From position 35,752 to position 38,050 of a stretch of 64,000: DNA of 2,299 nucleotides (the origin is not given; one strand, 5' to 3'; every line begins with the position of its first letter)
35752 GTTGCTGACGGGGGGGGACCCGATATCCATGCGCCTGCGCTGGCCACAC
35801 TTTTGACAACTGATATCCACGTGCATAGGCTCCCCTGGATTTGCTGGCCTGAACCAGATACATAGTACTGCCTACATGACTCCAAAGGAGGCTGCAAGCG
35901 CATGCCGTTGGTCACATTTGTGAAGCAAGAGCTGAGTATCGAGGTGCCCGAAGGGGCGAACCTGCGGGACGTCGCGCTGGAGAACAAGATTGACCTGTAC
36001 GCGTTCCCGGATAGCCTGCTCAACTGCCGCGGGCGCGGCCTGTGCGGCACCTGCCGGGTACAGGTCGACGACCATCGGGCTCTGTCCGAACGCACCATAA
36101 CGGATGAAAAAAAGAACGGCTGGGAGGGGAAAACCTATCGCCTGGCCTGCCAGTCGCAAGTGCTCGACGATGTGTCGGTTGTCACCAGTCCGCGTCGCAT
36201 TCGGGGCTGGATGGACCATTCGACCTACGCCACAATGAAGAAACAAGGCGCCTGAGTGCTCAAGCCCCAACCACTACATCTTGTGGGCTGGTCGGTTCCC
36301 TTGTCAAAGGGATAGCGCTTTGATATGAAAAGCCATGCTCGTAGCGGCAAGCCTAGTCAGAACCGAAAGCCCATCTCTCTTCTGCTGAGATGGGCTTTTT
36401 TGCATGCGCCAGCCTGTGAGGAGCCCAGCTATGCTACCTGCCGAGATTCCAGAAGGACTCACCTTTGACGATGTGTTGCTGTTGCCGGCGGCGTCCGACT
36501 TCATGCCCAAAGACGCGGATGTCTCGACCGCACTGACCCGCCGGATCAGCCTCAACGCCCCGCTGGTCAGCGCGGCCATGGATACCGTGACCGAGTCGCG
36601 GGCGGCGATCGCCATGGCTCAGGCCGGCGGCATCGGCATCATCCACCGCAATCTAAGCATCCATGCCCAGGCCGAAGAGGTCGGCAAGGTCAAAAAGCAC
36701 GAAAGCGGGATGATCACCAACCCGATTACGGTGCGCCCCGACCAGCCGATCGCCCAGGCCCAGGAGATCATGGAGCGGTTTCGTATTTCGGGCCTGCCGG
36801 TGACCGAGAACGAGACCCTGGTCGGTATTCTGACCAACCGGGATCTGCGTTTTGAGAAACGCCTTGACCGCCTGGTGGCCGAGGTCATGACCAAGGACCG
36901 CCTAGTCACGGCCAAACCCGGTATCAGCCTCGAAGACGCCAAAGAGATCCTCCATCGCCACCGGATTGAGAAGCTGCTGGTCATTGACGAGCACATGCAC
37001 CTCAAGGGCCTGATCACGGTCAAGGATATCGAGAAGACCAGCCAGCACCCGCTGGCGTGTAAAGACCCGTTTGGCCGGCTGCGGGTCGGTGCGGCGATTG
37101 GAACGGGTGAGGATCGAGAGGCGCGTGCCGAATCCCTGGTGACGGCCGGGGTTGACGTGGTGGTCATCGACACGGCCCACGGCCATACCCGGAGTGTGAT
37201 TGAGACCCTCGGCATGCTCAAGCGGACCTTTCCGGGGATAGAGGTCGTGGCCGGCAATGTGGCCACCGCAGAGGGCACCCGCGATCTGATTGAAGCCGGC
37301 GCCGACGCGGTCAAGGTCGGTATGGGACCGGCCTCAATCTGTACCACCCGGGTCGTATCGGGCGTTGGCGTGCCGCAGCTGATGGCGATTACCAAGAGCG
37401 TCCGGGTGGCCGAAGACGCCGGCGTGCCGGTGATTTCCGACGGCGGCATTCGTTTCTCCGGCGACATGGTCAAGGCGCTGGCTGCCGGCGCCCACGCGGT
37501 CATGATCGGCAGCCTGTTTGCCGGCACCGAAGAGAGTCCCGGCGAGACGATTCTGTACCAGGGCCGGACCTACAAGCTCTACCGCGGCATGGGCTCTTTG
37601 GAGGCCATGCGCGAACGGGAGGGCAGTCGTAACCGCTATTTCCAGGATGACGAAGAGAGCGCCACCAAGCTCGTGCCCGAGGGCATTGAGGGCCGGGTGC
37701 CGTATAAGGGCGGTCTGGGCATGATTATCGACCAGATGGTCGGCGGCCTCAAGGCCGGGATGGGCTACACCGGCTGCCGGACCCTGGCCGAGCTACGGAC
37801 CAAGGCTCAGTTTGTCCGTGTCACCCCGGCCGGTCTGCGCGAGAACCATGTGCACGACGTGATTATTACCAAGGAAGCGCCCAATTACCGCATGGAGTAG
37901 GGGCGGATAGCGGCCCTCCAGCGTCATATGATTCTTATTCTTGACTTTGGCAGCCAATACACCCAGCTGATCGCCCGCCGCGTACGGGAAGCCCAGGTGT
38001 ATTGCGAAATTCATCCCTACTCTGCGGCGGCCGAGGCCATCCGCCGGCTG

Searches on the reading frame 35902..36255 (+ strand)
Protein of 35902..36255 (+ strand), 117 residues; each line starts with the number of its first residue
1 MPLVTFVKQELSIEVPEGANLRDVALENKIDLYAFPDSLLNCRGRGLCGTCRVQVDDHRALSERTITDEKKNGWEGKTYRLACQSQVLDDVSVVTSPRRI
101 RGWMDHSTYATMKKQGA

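Call 78: search_protein_families(library=pfam, proteins=[window:35902-36255:+], max_evalue=0.001)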
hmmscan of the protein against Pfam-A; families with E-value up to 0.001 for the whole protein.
window:35902-36255:+ (117 aa): 1 family
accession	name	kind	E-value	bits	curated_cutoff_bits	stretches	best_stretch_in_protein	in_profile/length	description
PF00111.32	Fer2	-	5.8e-10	39.4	21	1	9-87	6-76/77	2Fe-2S iron-sulfur cluster binding domain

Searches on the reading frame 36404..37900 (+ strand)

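Call 20: search_protein_families(library=pfam, proteins=[window:36404-37900:+], max_evalue=0.0001)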
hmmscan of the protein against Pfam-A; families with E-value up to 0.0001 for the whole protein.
window:36404-37900:+ (498 aa): 5 families
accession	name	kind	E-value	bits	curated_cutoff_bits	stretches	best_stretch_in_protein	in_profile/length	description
PF00478.31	IMPDH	-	8.6e-158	525.2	25.6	1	18-484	1-345/345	IMP dehydrogenase / GMP reductase domain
PF00571.33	CBS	-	1.3e-23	83.5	24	2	103-149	5-52/57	CBS domain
PF03060.21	NMO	-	4.8e-12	46.4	28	1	227-384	91-237/331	Nitronate monooxygenase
PF00977.27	His_biosynth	-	1.8e-06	28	23.6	1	228-372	74-222/228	Histidine biosynthesis protein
PF01070.24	FMN_dh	-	3.6e-06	26.7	24.9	1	280-372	220-305/350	FMN-dependent dehydrogenase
